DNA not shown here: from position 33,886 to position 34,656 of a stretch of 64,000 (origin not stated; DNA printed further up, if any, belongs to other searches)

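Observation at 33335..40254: Metal-uptake locus with two regulators, an orphan receiver and a split permease arrangement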

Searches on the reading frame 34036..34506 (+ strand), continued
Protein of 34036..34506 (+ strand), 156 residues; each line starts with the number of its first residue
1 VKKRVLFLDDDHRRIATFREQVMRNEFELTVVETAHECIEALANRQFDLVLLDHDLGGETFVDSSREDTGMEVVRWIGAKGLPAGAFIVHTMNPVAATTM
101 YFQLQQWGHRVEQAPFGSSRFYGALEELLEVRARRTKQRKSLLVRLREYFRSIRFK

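Call 39: search_protein_families(library=pfam, proteins=[L012:12993-15215:+, L012:15311-15805:+, L010:13952-16600:+, L005:7109-8956:+, L005:10149-13109:+, L005:9500-10231:+, L011:9538-10308:+, L007:9590-11509:+, L001:6594-8120:+, L006:13073-13800:+], max_evalue=0.001)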
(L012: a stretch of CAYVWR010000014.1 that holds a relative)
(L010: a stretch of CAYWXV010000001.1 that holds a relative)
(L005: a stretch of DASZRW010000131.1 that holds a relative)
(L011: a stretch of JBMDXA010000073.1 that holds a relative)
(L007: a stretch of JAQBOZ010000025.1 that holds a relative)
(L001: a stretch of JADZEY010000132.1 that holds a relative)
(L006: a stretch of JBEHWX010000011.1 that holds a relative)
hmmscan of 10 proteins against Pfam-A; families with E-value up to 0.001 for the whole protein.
L012:12993-15215:+ (740 aa): 4 families
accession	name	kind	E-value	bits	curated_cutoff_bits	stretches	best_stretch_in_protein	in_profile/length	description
PF00593.30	TonB_dep_Rec_b-barrel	-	1.3e-30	108.1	27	1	277-697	23-436/436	TonB dependent receptor-like, beta-barrel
PF07715.20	Plug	-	1.7e-17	64.3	23.9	1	121-226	3-107/107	TonB-dependent Receptor Plug Domain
PF13620.12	CarboxypepD_reg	-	5e-07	30.4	32.3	1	25-97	2-77/82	Carboxypeptidase regulatory-like domain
PF13715.12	CarbopepD_reg_2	-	5.1e-07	30.1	32.2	1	26-111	2-88/88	CarboxypepD_reg-like domain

L012:15311-15805:+ (164 aa): 2 families
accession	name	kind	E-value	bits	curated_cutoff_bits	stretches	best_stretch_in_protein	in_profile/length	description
PF12867.12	DinB_2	-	1.4e-20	74.4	24.8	1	17-151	4-128/128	DinB superfamily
PF05163.17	DinB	-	3.8e-05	24.1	23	1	13-138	10-125/165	DinB family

L010:13952-16600:+ (882 aa): 2 families
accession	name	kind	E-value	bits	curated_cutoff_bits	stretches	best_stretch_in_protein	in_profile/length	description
PF19313.5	DUF5916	-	3e-48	165.4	22.6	2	251-445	1-196/572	Domain of unknown function (DUF5916)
PF06452.16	CBM9_1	-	0.00028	21.3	23.4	1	58-213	1-146/185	Carbohydrate family 9 binding domain-like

L005:7109-8956:+ (615 aa): 2 families
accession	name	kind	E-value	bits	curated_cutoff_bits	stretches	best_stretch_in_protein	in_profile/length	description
PF01039.27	Carboxyl_trans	-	1.5e-200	667.5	22.3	1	128-613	2-493/493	Carboxyl transferase domain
PF03255.19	ACCA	-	7.2e-12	45.5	23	1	389-509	73-204/310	Acetyl co-enzyme A carboxylase carboxyltransferase-like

L005:10149-13109:+ (986 aa): 1 family
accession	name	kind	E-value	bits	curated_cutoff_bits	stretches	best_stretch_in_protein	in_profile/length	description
PF19313.5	DUF5916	-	6.2e-57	194.1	22.6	1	350-983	1-563/572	Domain of unknown function (DUF5916)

L005:9500-10231:+ (243 aa): 2 families
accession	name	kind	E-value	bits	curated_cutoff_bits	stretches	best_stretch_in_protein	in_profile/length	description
PF12867.12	DinB_2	-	9e-18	65.4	24.8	1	91-225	4-128/128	DinB superfamily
PF05163.17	DinB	-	6.7e-06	26.6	23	1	79-206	3-119/165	DinB family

L011:9538-10308:+ (256 aa): 11 families
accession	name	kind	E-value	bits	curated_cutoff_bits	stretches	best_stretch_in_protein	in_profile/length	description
PF13649.12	Methyltransf_25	-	6.7e-22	78.4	27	1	57-151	1-97/97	Methyltransferase domain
PF08241.18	Methyltransf_11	-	4.7e-16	59.7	21.2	1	58-155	1-95/95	Methyltransferase domain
PF13847.12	Methyltransf_31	-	1e-12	48.4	27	1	53-160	3-114/145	Methyltransferase domain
PF13489.12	Methyltransf_23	-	1.7e-12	47.9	27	1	42-230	10-160/164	Methyltransferase domain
PF08242.18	Methyltransf_12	-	1.4e-11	45.5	30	1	58-153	1-98/98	Methyltransferase domain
PF01209.24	Ubie_methyltran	-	1.6e-09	37.9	20.1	1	45-155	39-151/233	ubiE/COQ5 methyltransferase family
PF02353.26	CMAS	-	6.2e-08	32.7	27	1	42-159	51-168/273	Mycolic acid cyclopropane synthetase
PF05401.17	NodS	-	8.5e-06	26.2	24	1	54-123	44-112/201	Nodulation protein S (NodS)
PF03848.20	TehB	-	4.9e-05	23.3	20.4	1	51-123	29-101/193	Tellurite resistance protein TehB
PF05175.20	MTS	-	8.3e-05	22.7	23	1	53-124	31-105/170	Methyltransferase small domain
PF00891.24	Methyltransf_2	-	0.00028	20.7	22.3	1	45-161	55-170/210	O-methyltransferase domain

L007:9590-11509:+ (639 aa): 2 families
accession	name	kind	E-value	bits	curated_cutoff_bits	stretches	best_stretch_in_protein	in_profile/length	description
PF01566.24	Nramp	-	9.4e-139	462.9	29.8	1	51-404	1-356/357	Natural resistance-associated macrophage protein-like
PF00582.32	Usp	-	3.2e-22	80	24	1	492-626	2-141/141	Universal stress protein family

L001:6594-8120:+ (508 aa): 1 family
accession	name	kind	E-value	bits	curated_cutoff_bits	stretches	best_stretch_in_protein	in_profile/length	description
PF13847.12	Methyltransf_31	-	0.00032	20.8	27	1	37-101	6-71/145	Methyltransferase domain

L006:13073-13800:+ (242 aa): 1 family
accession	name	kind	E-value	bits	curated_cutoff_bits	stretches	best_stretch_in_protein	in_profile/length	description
PF13557.12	Phenol_MetA_deg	-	8.6e-14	52.6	22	1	4-240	1-242/242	Putative MetA-pathway of phenol degradation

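Call 48: find_encoding_contigs(protein=P0052, flank=6000, max_places=3)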
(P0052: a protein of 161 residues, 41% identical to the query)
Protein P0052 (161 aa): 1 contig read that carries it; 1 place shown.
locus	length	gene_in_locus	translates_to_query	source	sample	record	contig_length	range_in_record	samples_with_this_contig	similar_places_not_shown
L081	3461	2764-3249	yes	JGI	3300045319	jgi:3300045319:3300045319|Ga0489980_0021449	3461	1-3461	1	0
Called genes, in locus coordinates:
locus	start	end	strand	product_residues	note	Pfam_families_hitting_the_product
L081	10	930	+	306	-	PF20033:DUF6438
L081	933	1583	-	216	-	PF27462:RecX_N, PF21982:RecX_HTH1, PF02631:RecX_HTH2, PF21981:RecX_HTH3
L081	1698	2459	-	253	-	PF08501:Shikimate_dh_N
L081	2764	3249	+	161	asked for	PF20274:cREC_REC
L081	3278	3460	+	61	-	?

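Call 49: find_encoding_contigs(protein=P0051, flank=8000, max_places=3)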
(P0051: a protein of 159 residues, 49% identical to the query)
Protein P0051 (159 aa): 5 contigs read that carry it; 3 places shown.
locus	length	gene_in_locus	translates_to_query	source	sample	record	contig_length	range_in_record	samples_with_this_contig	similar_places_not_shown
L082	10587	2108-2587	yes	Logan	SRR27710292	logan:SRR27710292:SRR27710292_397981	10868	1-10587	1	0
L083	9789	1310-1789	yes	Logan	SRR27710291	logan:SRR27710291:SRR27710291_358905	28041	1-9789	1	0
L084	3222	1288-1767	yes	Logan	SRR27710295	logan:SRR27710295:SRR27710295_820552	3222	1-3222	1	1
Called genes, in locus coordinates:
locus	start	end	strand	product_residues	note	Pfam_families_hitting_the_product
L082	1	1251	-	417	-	?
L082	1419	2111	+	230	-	PF01325:Fe_dep_repress, PF13412:HTH_24 (weak), PF02742:Fe_dep_repr_C, PF04023:FeoA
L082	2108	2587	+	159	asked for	PF20274:cREC_REC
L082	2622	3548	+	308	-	PF01297:ZnuA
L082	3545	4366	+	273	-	PF00005:ABC_tran, PF02463:SMC_N (faint), PF13304:AAA_21 (faint)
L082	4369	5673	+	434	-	PF00950:ABC-3, PF02742:Fe_dep_repr_C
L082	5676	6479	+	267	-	PF13557:Phenol_MetA_deg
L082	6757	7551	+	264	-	PF00950:ABC-3, PF01032:FecCD (weak)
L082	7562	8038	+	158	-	PF14376:Haem_bd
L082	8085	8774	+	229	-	PF02224:Cytidylate_kin, PF13189:Cytidylate_kin2 (weak)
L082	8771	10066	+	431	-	PF12890:DHOase, PF01979:Amidohydro_1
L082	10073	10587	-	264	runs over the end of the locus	?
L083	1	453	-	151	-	?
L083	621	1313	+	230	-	PF01325:Fe_dep_repress, PF13412:HTH_24 (weak), PF02742:Fe_dep_repr_C, PF04023:FeoA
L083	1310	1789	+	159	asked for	PF20274:cREC_REC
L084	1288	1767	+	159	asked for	PF20274:cREC_REC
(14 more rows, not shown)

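Call 50: find_encoding_contigs(protein=P0040, flank=8000, max_places=3)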
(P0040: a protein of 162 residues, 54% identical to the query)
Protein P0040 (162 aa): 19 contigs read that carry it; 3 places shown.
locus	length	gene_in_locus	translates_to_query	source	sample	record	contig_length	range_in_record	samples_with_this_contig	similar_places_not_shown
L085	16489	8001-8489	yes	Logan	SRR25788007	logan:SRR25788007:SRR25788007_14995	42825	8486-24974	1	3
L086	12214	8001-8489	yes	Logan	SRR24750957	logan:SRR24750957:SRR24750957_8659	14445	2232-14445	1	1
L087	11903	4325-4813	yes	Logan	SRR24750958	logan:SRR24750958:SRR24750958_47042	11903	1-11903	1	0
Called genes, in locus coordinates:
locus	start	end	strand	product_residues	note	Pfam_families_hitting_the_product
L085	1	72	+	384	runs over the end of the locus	PF14907:NTP_transf_5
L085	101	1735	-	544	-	PF01039:Carboxyl_trans, PF03255:ACCA (faint)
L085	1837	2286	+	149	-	-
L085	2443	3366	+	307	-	PF01297:ZnuA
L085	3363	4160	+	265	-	PF13476:AAA_23 (weak), PF00005:ABC_tran, PF02463:SMC_N (faint), PF13304:AAA_21 (weak)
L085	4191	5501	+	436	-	PF00950:ABC-3, PF01032:FecCD (weak), PF02742:Fe_dep_repr_C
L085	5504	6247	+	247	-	PF13557:Phenol_MetA_deg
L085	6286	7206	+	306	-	PF00950:ABC-3, PF01032:FecCD (weak)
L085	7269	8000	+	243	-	PF01325:Fe_dep_repress, PF01047:MarR (faint), PF13412:HTH_24 (faint), PF02742:Fe_dep_repr_C, PF04023:FeoA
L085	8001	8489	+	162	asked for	PF00072:Response_reg (weak), PF20274:cREC_REC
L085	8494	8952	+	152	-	PF14376:Haem_bd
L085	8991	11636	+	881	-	PF19313:DUF5916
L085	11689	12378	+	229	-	PF02224:Cytidylate_kin, PF13189:Cytidylate_kin2 (faint)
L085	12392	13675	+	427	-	PF01979:Amidohydro_1, PF12890:DHOase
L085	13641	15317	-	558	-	PF00916:Sulfate_transp, PF01740:STAS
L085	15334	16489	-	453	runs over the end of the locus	PF00291:PALP, PF00571:CBS (weak)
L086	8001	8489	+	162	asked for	PF00072:Response_reg (weak), PF20274:cREC_REC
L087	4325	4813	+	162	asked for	PF00072:Response_reg (weak), PF20274:cREC_REC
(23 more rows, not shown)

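Call 60: search_dna_similar(query=window:34036-34503:+, collection=phages, mode=protein, max_evalue=0.001, max_rows=15)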
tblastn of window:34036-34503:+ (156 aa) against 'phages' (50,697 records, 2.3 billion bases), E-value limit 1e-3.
Records with a match: 1; places in all: 1; records where one place covers at least 80% of the query: 0.
Best place of each record, by identity: <60% 1.
By first word of the organism name: uncultured 1.
By host as written in the record: - 1.
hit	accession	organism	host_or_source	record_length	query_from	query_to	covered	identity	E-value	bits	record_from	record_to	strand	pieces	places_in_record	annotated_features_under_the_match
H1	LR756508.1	uncultured phage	metagenomic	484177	6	107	65%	29.6%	1e-4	47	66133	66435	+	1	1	record has no annotation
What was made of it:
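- Closest known: cREC, the cyclic-phosphate processing receiver domain. Different: The only phage match is 29.6% identical (call 60).
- Tried and rejected: The search for phage relatives of the cREC protein gave one weak hit, 29.6% identity (call 60).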

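Call 65: search_protein_families(library=pfam, proteins=[L085:1837-2286:+], max_evalue=0.001)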
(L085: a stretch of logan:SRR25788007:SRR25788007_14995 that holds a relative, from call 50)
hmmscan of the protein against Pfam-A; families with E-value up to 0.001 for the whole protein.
L085:1837-2286:+ (149 aa): 0 families

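Call 67: search_solved_structures(query=A1, max_evalue=0.1, show_alignments=2)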
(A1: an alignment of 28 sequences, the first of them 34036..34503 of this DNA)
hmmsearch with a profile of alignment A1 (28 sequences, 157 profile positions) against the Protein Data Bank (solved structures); distinct sequences matched with E-value up to 0.1: 32.
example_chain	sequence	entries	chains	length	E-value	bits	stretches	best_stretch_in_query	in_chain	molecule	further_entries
3a0r_B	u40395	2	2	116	5.8e-05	26.4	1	2-58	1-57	Response regulator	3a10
3a0u_A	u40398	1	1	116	6.7e-05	26.2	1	2-58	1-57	Response regulator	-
1zy2_A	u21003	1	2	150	0.00029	24.1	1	4-148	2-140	transcriptional regulator NtrC1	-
6xeh_A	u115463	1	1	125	0.00032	24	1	3-51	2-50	DE NOVO DESIGNED OR386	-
9of5_A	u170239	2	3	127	0.00061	23.1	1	2-54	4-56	PmrA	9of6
9of7_A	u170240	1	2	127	0.00064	23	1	2-56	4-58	PmrA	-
9of8_A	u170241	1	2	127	0.00095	22.4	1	2-54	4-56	PmrA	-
7m0s_A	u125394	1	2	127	0.00096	22.4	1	2-54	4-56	Two-component system response regulator PmrA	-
8imw_A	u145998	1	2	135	0.0021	21.3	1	3-54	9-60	Transcriptional regulator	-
9of4_A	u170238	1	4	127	0.0022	21.3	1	2-54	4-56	PmrA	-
9of3_A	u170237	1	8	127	0.0032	20.7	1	2-54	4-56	PmrA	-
2msw_A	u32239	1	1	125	0.0036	20.6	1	2-59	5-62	Response regulator/sensor histidine kinase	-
9qih_A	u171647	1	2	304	0.004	20.4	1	3-53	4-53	SenB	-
2d3i_A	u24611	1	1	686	0.0042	20.4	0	12-53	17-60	Ovotransferrin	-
1aiv_A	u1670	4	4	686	0.0051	20.1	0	12-53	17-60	OVOTRANSFERRIN | serum transferrin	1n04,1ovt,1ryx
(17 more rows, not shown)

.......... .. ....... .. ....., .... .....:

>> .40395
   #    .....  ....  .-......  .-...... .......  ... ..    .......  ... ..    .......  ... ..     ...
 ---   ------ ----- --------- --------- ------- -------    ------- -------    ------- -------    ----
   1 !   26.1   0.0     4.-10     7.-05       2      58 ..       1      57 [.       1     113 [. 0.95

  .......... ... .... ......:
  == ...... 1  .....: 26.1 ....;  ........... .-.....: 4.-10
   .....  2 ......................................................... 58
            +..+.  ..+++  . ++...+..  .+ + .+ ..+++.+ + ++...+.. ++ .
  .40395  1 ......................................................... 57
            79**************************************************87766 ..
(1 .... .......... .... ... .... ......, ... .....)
